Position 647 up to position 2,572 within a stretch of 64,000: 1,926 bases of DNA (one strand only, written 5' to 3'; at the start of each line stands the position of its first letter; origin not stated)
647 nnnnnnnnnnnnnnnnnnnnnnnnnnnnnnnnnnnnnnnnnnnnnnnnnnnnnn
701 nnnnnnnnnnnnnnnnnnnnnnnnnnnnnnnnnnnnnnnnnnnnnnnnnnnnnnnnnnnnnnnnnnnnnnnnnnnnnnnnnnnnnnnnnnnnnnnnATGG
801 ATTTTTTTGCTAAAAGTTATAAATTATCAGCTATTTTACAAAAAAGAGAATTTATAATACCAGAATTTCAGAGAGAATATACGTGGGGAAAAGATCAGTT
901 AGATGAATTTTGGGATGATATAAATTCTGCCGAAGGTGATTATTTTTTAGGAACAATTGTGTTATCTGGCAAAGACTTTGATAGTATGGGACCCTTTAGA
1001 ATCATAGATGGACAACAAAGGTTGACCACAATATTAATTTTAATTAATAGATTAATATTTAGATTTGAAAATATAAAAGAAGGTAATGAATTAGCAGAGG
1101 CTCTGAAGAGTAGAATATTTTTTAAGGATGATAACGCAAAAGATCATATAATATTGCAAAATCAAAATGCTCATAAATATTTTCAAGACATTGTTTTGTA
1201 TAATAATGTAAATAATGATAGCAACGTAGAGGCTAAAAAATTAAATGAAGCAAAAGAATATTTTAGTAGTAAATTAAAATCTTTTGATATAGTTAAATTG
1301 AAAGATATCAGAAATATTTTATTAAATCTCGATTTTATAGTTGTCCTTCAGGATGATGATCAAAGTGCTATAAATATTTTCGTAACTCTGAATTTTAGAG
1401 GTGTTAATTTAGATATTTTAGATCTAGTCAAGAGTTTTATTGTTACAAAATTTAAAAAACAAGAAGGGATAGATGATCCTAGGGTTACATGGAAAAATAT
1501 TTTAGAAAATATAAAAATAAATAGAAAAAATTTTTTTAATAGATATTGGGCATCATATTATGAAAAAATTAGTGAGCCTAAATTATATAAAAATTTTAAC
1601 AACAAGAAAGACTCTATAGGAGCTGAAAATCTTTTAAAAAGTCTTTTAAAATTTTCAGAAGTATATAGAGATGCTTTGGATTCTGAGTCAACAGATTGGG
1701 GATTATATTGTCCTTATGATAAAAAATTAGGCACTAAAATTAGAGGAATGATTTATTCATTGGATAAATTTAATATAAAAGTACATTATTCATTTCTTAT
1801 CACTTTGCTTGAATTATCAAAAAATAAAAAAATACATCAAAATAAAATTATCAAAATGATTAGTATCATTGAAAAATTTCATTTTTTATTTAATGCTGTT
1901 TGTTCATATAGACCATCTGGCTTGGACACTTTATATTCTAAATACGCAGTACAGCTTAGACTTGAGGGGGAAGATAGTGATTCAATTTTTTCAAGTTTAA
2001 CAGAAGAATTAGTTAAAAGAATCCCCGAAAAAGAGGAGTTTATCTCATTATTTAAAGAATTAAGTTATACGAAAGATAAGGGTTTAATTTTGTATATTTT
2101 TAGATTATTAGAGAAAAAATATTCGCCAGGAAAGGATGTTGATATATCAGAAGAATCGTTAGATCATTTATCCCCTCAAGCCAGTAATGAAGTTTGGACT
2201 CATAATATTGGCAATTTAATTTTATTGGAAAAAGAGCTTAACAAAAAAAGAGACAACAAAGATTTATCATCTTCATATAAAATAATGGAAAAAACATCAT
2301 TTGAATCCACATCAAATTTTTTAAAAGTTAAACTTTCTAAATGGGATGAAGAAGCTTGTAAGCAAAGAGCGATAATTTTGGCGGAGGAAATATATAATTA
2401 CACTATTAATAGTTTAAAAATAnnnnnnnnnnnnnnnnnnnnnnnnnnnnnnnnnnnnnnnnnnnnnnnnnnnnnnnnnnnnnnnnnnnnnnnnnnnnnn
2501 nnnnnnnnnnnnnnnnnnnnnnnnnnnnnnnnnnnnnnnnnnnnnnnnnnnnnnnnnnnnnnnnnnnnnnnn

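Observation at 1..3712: DpnII-like GATC R-M cassette with rearranged gene order and an inserted DUF262/DUF1524 (GmrSD-like) gene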

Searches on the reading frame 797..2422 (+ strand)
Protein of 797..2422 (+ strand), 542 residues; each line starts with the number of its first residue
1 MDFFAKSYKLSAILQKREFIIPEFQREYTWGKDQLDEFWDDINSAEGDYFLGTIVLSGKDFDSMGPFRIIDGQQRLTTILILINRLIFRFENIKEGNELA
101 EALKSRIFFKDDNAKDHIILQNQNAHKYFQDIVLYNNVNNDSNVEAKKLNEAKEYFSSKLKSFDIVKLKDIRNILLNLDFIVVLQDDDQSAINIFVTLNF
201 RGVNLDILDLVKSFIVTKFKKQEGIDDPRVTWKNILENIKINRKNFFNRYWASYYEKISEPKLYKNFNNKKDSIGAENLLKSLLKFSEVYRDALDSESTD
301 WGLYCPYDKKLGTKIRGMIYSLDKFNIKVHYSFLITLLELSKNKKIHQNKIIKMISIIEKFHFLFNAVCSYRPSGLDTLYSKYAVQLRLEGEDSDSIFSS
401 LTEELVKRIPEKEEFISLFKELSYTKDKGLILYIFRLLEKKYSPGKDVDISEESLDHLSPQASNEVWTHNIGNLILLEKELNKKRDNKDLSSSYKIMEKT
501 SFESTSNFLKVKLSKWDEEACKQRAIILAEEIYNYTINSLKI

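Call 4: search_protein_families(library=pfam, proteins=[window:797-2422:+], max_evalue=0.1)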
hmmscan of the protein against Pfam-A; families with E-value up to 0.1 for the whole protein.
window:797-2422:+ (542 aa): 2 families
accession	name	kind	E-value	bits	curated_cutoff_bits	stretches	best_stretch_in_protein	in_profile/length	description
PF03235.19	GmrSD_N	-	4.7e-34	118.7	33.2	1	12-215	3-198/199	GmrSD restriction endonuclease, N-terminal domain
PF07510.16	GmrSD_C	-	2.5e-10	40.8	23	1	411-530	3-137/138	GmrSD restriction endonucleases, C-terminal domain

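Call 5: search_protein_families(library=ncbifam, proteins=[window:797-2422:+], max_evalue=0.1)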
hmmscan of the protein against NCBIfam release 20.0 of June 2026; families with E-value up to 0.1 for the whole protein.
window:797-2422:+ (542 aa): 0 families

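Call 6: search_protein_families(library=padloc, proteins=[window:797-2422:+], max_evalue=0.1)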
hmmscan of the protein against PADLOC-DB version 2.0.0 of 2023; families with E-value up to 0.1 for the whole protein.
window:797-2422:+ (542 aa): 27 families (the best 25 are shown)
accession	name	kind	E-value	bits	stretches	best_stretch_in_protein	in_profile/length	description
PDLC04154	HEC-06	-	8.1e-64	214.2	1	12-531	16-559/569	-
PDLC04155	HEC-06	-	3.9e-63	211.8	1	7-531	9-553/562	-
PDLC04157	HEC-06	-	2.5e-62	209.2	1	9-530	13-549/558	-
PDLC02699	Orf5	-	6.6e-54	181.5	2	162-509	163-519/530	Orf5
PDLC02687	Orf5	-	8.5e-54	181.2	1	15-519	14-541/543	Orf5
PDLC02693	Orf5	-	7e-52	175.1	1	15-531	5-537/543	Orf5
PDLC02700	Orf5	-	9.1e-48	161.3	1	12-530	5-549/555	Orf5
PDLC02695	Orf5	-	8.8e-36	121.4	1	3-528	3-593/601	Orf5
PDLC02691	Orf5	-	5.9e-33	112.3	1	3-531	3-574/579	Orf5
PDLC02701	Orf5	-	5.6e-26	89.2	2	19-427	20-459/596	Orf5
PDLC02692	Orf5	-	8.3e-26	88.8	1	16-462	5-465/558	Orf5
PDLC04156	HEC-06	-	1.3e-22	78.1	1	20-494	22-507/562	-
PDLC02698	Orf5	-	1.8e-19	68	2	159-419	191-439/573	Orf5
PDLC02686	Orf5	-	6.4e-19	65.8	1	15-246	17-266/566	Orf5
PDLC02702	Orf5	-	7.7e-15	52.7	1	18-373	2-351/543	Orf5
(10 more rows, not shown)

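Call 38: search_solved_structures(query=window:797-2422:+, max_evalue=0.01, show_alignments=2)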
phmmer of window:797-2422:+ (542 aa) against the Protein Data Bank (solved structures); distinct sequences matched with E-value up to 0.01: 0.

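Call 39: find_homologous_proteins(query=window:797-2422:+, max_evalue=1e-10)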
Query window:797-2422:+ (542 aa): 269 proteins with E <= 1e-10 among 8000 candidates; the best 120 are listed.
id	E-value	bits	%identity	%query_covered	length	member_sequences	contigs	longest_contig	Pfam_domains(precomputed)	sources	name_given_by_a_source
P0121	0.0e+0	1185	100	100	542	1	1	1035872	PF07510.17,PF03235.20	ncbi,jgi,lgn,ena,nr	ncbi:DUF262 domain-containing HNH endonuclease family protein [Patescibacteria group bacterium]|nr:D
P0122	3.2e-192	658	56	99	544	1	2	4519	PF07510.17,PF03235.20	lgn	-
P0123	9.8e-189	646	56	100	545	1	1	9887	PF07510.17,PF03235.20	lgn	-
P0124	2.7e-185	635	55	99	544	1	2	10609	PF07510.17,PF03235.20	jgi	jgi:uncharacterized protein with ParB-like and HNH nuclease domain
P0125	3.5e-182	625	55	99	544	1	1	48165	PF07510.17,PF03235.20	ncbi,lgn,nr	ncbi:MAG: DUF262 domain-containing protein [Patescibacteria group bacterium]|nr:DUF262 domain-contai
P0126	2.0e-170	586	52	99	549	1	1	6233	PF03235.20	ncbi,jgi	ncbi:MAG: DUF262 domain-containing protein [Candidatus Paceibacterota bacterium]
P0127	4.4e-164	565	50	100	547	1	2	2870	PF07510.17,PF03235.20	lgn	-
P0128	4.7e-164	565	49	99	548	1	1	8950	PF07510.17,PF03235.20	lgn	-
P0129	6.3e-161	555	49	100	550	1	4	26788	PF07510.17,PF03235.20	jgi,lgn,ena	jgi:uncharacterized protein with ParB-like and HNH nuclease domain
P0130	2.7e-129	450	44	93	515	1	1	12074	PF03235.20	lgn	-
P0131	2.5e-67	246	34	98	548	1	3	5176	PF07510.17,PF03235.20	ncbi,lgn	-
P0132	9.7e-64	234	32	100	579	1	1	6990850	PF07510.17,PF03235.20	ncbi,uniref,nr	ncbi:DUF262 domain-containing protein [Leptolyngbya sp. 7M]|uniref:DUF262 domain-containing protein 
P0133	1.4e-62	230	31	100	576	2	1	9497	PF07510.17,PF03235.20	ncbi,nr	ncbi:MAG: DUF262 domain-containing protein [Synechococcales cyanobacterium RM1_1_8]|nr:DUF262 domain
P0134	8.0e-58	215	31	91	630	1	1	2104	PF07510.17,PF03235.20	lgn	-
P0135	1.2e-57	214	31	98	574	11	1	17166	PF07510.17,PF03235.20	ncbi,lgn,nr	ncbi:MAG: DUF262 domain-containing HNH endonuclease family protein [Snowella sp.]|nr:DUF262 domain-c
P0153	3.9e-52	196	30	95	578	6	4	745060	PF07510.17,PF03235.20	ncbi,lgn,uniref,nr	ncbi:DUF262 domain-containing protein [Pectobacterium brasiliense]|uniref:DUF262 domain-containing p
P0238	4.3e-37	146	27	98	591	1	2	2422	PF07510.17,PF03235.20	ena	-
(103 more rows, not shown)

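Call 40: find_encoding_contigs(protein=P0125, flank=5000, max_places=2)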
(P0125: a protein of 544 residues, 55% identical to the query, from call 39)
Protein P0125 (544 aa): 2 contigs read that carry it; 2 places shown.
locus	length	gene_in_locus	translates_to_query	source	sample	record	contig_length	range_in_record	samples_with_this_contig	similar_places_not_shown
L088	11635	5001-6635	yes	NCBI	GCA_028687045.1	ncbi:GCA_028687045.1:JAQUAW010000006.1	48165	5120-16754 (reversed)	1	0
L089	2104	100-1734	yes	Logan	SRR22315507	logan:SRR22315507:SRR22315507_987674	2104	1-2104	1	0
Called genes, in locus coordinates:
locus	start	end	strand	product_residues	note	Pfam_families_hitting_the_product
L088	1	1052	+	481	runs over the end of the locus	PF18895:T4SS_pilin (weak)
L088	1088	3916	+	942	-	PF00005:ABC_tran (faint), PF02463:SMC_N (faint), PF03193:RsgA_GTPase (faint), PF13304:AAA_21 (faint), PF13481:AAA_25 (faint), PF13555:AAA_29 (faint), PF17760:UvrA_inter, PF17755:UvrA_DNA-bind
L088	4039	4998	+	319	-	PF02086:MethyltransfD12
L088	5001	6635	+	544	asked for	PF03235:GmrSD_N, PF07510:GmrSD_C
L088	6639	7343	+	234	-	PF02976:MutH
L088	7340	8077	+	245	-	PF01555:N6_N4_Mtase, PF01170:UPF0020 (faint), PF13649:Methyltransf_25 (weak), PF08241:Methyltransf_11 (faint), PF01555:N6_N4_Mtase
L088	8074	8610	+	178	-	-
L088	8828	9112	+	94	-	-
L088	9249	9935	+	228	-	PF12844:HTH_19, PF01381:HTH_3, PF13274:SocA_Panacea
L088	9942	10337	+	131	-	-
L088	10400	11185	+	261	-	-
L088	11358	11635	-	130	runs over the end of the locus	PF01245:Ribosomal_L19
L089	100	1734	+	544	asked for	PF03235:GmrSD_N, PF07510:GmrSD_C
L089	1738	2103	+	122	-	?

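Call 41: find_encoding_contigs(protein=P0129, flank=5000, max_places=2)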
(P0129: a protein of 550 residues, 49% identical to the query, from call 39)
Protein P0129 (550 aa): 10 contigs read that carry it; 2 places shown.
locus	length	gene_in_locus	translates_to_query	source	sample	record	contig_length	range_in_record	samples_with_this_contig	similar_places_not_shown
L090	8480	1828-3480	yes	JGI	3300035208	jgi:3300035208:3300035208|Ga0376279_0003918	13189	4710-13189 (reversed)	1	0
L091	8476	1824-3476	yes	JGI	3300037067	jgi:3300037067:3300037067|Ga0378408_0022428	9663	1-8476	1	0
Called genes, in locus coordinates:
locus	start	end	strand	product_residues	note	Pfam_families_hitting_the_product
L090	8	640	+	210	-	PF01435:Peptidase_M48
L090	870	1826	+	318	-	PF02086:MethyltransfD12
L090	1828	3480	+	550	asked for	PF03235:GmrSD_N, PF07510:GmrSD_C (weak)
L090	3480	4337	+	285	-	PF04556:DpnII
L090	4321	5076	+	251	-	PF01555:N6_N4_Mtase, PF01170:UPF0020, PF08241:Methyltransf_11 (faint), PF01555:N6_N4_Mtase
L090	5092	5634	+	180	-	PF01863:YgjP-like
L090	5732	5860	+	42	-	-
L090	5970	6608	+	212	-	PF03575:Peptidase_S51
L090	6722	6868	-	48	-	-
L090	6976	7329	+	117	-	-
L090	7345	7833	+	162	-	PF00383:dCMP_cyt_deam_1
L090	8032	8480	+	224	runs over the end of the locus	-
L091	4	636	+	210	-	PF01435:Peptidase_M48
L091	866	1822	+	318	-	PF02086:MethyltransfD12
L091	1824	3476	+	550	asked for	PF03235:GmrSD_N, PF07510:GmrSD_C (weak)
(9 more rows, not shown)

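Call 42: find_encoding_contigs(protein=P0124, flank=5000, max_places=2)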
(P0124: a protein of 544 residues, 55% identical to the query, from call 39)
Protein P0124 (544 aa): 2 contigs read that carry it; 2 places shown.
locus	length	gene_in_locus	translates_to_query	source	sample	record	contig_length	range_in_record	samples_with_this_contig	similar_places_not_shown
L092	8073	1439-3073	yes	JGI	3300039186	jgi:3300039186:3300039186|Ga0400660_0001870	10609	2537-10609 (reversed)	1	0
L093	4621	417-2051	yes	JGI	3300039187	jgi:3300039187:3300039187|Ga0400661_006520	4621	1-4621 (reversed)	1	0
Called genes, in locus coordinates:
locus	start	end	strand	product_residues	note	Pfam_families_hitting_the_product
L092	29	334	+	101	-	PF03073:TspO_MBR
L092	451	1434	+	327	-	PF02086:MethyltransfD12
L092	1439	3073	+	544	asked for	PF03235:GmrSD_N, PF07510:GmrSD_C (weak)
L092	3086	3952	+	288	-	PF04556:DpnII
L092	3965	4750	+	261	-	PF01555:N6_N4_Mtase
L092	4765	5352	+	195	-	PF27257:HI_0787_N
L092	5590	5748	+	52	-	PF04014:MazE_antitoxin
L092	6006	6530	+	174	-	PF07751:Abi_2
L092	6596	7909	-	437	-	-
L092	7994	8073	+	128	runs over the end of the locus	PF07751:Abi_2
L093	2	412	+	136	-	?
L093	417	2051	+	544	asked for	PF03235:GmrSD_N, PF07510:GmrSD_C (weak)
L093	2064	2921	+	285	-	-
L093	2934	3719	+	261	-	PF01555:N6_N4_Mtase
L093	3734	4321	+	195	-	PF27257:HI_0787_N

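Call 44: find_encoding_contigs(protein=P0123, flank=5000, max_places=2)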
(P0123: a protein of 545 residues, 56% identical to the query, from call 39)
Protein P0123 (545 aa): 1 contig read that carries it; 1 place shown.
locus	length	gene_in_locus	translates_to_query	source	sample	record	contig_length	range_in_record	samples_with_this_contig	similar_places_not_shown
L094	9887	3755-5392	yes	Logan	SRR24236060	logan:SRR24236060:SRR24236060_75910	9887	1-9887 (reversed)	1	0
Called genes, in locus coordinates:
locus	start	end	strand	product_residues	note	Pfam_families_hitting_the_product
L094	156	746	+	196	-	PF13328:HD_4, PF01966:HD (weak)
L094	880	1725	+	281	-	PF00565:SNase, PF27542:ArfC (faint)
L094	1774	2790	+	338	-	PF18899:DUF5655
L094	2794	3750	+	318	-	PF02086:MethyltransfD12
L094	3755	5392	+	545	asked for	PF03235:GmrSD_N, PF07510:GmrSD_C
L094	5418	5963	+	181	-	-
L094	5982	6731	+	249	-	PF01555:N6_N4_Mtase, PF03602:Cons_hypoth95 (weak), PF01170:UPF0020 (weak), PF08241:Methyltransf_11 (faint), PF13649:Methyltransf_25 (faint), PF01555:N6_N4_Mtase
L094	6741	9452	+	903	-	PF20464:MmeI_N, PF20465:MmeI_hel, PF02384:N6_Mtase (weak), PF20473:MmeI_Mtase, PF07669:Eco57I, PF20466:MmeI_TRD, PF20467:MmeI_C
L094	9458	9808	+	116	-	PF13412:HTH_24 (weak), PF09339:HTH_IclR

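Call 45: find_encoding_contigs(protein=P0130, flank=5000, max_places=2)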
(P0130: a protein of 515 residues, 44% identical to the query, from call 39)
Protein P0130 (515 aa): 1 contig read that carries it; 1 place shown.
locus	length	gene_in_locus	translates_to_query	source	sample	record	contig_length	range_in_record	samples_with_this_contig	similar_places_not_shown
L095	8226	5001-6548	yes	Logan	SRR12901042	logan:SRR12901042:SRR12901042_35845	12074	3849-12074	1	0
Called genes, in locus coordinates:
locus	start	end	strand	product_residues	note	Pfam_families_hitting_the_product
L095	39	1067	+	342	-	PF14240:YHYH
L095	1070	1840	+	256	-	PF06966:DUF1295, PF02544:Steroid_dh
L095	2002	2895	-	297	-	-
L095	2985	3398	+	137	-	-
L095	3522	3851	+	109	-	PF04266:ASCH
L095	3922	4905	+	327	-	PF02086:MethyltransfD12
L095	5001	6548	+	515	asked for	PF03235:GmrSD_N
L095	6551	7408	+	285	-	PF04556:DpnII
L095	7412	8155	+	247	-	PF01555:N6_N4_Mtase, PF01170:UPF0020, PF01555:N6_N4_Mtase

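Call 46: find_encoding_contigs(protein=P0128, flank=5000, max_places=2)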
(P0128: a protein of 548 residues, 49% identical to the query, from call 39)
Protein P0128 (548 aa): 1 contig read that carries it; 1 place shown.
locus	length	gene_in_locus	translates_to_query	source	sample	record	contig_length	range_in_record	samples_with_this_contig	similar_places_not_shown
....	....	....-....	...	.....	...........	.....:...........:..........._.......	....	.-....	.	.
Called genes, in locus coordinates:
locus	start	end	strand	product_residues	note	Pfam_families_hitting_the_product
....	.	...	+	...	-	?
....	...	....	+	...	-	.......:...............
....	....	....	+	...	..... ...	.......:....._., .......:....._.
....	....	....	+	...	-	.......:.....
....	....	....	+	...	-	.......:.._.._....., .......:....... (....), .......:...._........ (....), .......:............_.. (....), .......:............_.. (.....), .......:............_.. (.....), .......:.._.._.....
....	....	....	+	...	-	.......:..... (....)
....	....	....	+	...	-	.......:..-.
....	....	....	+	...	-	-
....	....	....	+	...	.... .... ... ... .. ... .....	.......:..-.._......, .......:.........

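Call 72: search_protein_families(library=pfam, proteins=[L088:6639-7340:+, L092:3965-4747:+], max_evalue=0.01)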
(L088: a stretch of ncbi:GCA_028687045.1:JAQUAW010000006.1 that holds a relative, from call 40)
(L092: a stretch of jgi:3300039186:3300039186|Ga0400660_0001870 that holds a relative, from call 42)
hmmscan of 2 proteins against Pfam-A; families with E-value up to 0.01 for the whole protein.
L088:6639-7340:+ (234 aa): 1 family
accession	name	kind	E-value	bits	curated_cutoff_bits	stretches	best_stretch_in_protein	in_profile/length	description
PF02976.21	MutH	-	4.5e-18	65.5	23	1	53-131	1-82/103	DNA mismatch repair enzyme MutH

L092:3965-4747:+ (261 aa): 2 families
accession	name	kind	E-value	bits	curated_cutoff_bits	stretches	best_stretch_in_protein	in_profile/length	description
PF01555.25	N6_N4_Mtase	-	6.6e-54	183.6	26.7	1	32-253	2-219/221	DNA methylase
PF13847.12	Methyltransf_31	-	0.0029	17.7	27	0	7-96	51-111/145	Methyltransferase domain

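Call 90: find_encoding_contigs(protein=P0132, flank=5000, max_places=1)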
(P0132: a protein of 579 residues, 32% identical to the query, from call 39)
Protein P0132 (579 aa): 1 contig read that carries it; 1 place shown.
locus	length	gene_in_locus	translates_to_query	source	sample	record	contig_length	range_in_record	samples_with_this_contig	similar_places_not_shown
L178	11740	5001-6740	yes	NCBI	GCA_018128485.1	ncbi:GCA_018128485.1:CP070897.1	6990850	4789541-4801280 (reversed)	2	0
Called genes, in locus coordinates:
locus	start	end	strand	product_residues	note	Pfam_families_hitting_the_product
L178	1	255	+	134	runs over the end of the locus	PF00072:Response_reg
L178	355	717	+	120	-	PF00072:Response_reg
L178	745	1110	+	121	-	PF00072:Response_reg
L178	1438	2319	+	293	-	PF14065:Pvc16_N, PF13620:CarboxypepD_reg, PF13715:CarbopepD_reg_2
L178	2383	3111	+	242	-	-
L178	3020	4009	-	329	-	PF13432:TPR_16 (faint), PF17874:TPR_MalT (faint), PF28559:TPR_SusR (faint), PF00515:TPR_1 (faint), PF07719:TPR_2 (faint), PF13424:TPR_12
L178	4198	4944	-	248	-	-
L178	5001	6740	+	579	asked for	PF03235:GmrSD_N, PF07510:GmrSD_C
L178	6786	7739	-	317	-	-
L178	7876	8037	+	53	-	PF13737:DDE_Tnp_1_5 (weak)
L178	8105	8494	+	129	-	PF05685:Uma2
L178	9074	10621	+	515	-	PF02518:HATPase_c, PF00204:DNA_gyraseB, PF01751:Toprim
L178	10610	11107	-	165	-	-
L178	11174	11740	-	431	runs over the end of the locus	PF00089:Trypsin, PF13365:Trypsin_2, PF00595:PDZ, PF13180:PDZ_2, PF17820:PDZ_6, PF00595:PDZ, PF13180:PDZ_2, PF17820:PDZ_6, +1 more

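Call 91: find_encoding_contigs(protein=P0153, flank=5000, max_places=1)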
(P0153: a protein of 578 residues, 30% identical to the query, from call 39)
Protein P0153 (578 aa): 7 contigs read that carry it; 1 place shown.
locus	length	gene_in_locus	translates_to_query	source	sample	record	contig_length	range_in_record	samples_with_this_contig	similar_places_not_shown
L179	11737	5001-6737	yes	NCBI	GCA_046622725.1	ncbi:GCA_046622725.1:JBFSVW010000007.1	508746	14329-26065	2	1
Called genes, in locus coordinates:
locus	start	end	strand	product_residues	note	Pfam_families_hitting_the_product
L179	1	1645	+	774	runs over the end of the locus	PF03797:Autotransporter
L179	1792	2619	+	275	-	PF12146:Hydrolase_4 (faint)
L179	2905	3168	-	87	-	PF11391:DUF2798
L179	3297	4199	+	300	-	PF00126:HTH_1, PF03466:LysR_substrate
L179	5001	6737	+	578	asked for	PF03235:GmrSD_N, PF07510:GmrSD_C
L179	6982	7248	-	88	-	PF13560:HTH_31, PF01381:HTH_3, PF12844:HTH_19 (weak)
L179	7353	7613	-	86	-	PF13560:HTH_31, PF01381:HTH_3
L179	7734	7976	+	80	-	PF13693:HTH_35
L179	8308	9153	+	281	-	PF02311:AraC_binding, PF00165:HTH_AraC (faint), PF12833:HTH_18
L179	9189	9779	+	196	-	PF01810:LysE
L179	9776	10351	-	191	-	-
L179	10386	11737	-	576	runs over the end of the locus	PF11412:DsbD_N, PF02683:DsbD_TM, PF13386:DsbD_2, PF00085:Thioredoxin, PF13899:Thioredoxin_7, PF13098:Thioredoxin_2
